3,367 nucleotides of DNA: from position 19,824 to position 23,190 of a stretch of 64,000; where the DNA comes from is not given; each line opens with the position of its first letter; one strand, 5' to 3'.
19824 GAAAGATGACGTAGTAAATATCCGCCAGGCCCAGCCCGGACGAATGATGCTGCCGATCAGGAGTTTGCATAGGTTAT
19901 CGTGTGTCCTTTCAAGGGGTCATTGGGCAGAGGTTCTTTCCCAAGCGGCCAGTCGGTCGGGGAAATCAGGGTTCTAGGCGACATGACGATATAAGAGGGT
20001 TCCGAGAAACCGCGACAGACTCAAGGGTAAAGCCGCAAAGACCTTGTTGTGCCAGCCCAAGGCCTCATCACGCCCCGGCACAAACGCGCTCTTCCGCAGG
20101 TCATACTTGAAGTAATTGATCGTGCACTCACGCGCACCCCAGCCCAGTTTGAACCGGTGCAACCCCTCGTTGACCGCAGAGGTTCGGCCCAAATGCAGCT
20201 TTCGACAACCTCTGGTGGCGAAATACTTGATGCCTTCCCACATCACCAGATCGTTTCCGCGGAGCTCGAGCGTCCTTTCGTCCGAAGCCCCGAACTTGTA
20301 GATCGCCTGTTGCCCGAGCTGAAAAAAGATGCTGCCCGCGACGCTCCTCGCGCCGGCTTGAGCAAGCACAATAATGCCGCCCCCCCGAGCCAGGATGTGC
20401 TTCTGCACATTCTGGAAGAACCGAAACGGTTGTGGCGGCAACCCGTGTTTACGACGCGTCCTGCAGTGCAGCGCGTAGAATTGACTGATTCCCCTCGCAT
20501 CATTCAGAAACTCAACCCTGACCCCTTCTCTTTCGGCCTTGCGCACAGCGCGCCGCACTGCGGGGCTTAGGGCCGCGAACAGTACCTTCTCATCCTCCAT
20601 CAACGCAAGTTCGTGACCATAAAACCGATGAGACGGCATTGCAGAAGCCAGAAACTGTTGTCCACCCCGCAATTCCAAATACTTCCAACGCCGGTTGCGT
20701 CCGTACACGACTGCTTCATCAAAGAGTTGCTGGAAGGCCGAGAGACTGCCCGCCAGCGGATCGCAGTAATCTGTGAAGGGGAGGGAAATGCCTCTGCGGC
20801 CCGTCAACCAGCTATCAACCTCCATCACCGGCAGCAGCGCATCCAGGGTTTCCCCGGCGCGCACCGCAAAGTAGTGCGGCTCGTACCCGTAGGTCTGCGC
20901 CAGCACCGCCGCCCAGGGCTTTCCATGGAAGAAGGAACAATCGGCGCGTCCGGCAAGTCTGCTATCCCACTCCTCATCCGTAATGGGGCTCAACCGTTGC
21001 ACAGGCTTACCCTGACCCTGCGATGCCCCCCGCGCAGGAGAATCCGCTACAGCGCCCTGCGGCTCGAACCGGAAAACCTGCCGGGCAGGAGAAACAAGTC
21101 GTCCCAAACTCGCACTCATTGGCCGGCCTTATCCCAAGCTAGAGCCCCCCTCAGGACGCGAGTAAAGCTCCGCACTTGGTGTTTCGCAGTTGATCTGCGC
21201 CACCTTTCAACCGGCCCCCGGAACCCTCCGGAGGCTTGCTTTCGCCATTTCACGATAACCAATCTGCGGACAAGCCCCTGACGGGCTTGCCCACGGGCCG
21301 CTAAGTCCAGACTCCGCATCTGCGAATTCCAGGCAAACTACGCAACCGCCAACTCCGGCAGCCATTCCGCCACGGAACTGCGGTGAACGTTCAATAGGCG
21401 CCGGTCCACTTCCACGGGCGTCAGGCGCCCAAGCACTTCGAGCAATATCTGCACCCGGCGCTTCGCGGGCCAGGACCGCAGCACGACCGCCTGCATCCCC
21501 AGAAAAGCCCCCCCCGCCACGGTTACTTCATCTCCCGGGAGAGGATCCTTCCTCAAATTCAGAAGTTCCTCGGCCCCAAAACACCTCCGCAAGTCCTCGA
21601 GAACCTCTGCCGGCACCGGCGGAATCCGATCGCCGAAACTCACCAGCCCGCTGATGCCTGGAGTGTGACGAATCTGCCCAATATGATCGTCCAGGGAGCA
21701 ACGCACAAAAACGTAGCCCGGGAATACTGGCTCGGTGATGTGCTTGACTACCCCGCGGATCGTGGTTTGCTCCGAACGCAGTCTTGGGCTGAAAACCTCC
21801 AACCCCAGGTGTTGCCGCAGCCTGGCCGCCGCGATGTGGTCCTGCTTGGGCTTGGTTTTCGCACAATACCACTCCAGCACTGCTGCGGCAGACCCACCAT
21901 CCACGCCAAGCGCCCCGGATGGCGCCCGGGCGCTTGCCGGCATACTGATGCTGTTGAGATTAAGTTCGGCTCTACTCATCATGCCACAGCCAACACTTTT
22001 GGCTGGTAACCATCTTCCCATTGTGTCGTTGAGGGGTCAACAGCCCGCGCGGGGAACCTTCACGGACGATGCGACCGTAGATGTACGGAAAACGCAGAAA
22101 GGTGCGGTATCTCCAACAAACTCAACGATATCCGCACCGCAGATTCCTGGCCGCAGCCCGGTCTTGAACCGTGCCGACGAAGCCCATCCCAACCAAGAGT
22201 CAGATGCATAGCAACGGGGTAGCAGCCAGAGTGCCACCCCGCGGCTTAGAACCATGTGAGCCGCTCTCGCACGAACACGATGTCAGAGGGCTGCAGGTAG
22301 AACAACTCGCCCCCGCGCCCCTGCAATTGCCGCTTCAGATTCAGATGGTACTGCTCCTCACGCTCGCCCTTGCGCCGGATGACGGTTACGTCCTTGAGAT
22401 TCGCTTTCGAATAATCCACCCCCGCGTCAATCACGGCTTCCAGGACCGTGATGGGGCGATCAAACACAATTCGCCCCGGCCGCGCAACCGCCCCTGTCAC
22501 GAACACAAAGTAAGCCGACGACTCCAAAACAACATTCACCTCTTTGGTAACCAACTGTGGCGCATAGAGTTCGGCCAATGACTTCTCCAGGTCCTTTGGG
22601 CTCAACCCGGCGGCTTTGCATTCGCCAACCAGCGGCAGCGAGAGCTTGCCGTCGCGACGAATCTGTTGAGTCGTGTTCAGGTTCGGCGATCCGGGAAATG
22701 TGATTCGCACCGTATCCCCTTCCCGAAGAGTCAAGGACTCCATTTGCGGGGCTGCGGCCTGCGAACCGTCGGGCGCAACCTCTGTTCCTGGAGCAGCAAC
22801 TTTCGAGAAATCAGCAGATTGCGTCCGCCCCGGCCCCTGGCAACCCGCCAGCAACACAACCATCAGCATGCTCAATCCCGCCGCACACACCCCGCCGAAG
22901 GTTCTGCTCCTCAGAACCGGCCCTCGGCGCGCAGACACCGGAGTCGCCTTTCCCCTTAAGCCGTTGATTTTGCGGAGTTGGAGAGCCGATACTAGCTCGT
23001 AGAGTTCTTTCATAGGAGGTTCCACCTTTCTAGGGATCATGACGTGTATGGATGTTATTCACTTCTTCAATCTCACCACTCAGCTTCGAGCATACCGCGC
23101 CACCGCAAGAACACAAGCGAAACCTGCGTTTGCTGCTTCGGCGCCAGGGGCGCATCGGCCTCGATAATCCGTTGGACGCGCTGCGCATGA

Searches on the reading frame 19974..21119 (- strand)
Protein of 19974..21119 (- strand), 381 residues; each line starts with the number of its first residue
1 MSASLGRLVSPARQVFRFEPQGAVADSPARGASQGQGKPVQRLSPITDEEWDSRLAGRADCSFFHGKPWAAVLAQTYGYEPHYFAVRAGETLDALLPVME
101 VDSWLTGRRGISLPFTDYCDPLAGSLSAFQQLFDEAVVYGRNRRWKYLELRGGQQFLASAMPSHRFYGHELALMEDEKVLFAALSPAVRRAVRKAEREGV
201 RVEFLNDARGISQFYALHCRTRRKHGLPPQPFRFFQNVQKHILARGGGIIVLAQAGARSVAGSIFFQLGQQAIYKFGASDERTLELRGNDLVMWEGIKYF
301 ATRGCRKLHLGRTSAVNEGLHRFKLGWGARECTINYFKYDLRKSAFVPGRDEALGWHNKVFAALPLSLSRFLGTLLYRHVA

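Call 10: search_protein_families(library=pfam, proteins=[window:19974-21119:-])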
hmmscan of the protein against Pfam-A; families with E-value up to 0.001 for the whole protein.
window:19974-21119:- (381 aa): 2 families
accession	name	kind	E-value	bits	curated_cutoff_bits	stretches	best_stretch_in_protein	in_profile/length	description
PF13480.13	Acetyltransf_6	-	5.3e-16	59.5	22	1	188-314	7-138/143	Acetyltransferase (GNAT) domain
PF02388.22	FemAB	-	4.2e-10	39.5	24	1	176-240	162-225/406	FemAB family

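Call 11: search_protein_families(library=ncbifam, proteins=[window:19974-21119:-], max_evalue=0.00001)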
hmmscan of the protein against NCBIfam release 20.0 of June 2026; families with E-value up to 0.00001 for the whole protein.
window:19974-21119:- (381 aa): 2 families
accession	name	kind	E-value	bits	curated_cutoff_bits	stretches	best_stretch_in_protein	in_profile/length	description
TIGR03019.1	pepcterm_femAB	equivalog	1.5e-39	136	260.35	1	50-380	2-329/330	FemAB family XrtA/PEP-CTERM system-associated protein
NF047883.1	UAcmpLyAlTFemX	equivalog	2.7e-06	26.9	500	1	176-280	159-263/337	UDP-N-acetylmuramoylpentapeptide-lysine N(6)-alanyltransferase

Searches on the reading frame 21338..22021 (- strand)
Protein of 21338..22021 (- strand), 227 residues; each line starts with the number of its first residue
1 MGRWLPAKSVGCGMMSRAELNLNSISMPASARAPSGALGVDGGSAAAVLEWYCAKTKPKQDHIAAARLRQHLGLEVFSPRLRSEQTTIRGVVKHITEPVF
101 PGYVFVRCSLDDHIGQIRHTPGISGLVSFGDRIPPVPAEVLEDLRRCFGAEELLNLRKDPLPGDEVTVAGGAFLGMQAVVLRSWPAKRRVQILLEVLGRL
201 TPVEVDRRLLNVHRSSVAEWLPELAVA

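Call 10: search_protein_families(library=pfam, proteins=[window:21338-22021:-])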
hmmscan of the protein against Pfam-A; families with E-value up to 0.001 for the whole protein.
window:21338-22021:- (227 aa): 1 family
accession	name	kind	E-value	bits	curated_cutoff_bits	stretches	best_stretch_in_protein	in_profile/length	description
PF02357.24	NusG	-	3.3e-15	56.8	22.2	1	50-144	2-92/93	Transcription termination factor nusG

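Call 11: search_protein_families(library=ncbifam, proteins=[window:21338-22021:-], max_evalue=0.00001)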
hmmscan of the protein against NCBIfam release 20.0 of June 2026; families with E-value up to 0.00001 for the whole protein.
window:21338-22021:- (227 aa): 6 families
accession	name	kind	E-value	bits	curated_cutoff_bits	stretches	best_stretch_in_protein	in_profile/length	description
TIGR01955.1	RfaH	equivalog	4.6e-25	88.5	144.5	1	51-207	1-155/159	transcription/translation regulatory transformer protein RfaH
NF006534.0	PRK09014.1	equivalog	1.3e-18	67.4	124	1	50-207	3-156/162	transcription/translation regulatory transformer protein RfaH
NF033644.1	antiterm_UpxY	subfamily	8.9e-18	64.8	100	1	51-209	1-163/164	UpxY family transcription antiterminator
TIGR00922.1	nusG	equivalog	1.2e-14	54.5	135.7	1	75-206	33-165/172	transcription termination/antitermination protein NusG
NF033641.1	antiterm_LoaP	exception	3.3e-13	50.1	125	1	51-206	1-160/166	antiterminator LoaP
TIGR01956.2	NusG_myco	equivalog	1.1e-06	28.5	150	0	92-132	79-121/239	transcription termination/antitermination protein NusG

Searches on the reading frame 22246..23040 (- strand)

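Call 10: search_protein_families(library=pfam, proteins=[window:22246-23040:-])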
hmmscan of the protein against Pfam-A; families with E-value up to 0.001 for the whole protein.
window:22246-23040:- (264 aa): 3 families
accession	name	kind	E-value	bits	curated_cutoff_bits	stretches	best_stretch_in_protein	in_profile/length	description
PF02563.21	Poly_export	-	1e-14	54.9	28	1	99-171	3-75/77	Polysaccharide biosynthesis/export protein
PF22461.2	SLBB_2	-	3.1e-10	40.4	27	1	179-257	3-79/79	SLBB domain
PF10531.15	SLBB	-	1.7e-05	25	27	1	179-226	2-50/55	SLBB domain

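Call 11: search_protein_families(library=ncbifam, proteins=[window:22246-23040:-], max_evalue=0.00001)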
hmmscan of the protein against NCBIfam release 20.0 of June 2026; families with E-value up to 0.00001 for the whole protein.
window:22246-23040:- (264 aa): 4 families
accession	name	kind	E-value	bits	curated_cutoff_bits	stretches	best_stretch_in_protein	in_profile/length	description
TIGR03027.2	pepcterm_export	equivalog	6.2e-23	81.3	180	1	105-260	5-167/169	XrtA/PEP-CTERM system exopolysaccharide export protein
NF041843.1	EpsY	equivalog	9e-14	51.2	320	1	94-257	44-210/211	exopolysaccharide export protein EpsY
TIGR03028.1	EpsE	equivalog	2.2e-12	46.8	262.65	1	104-259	3-161/239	polysaccharide export protein EpsE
NF011658.0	PRK15078.1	subfamily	2.8e-08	32.9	333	1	122-257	115-249/380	polysaccharide export protein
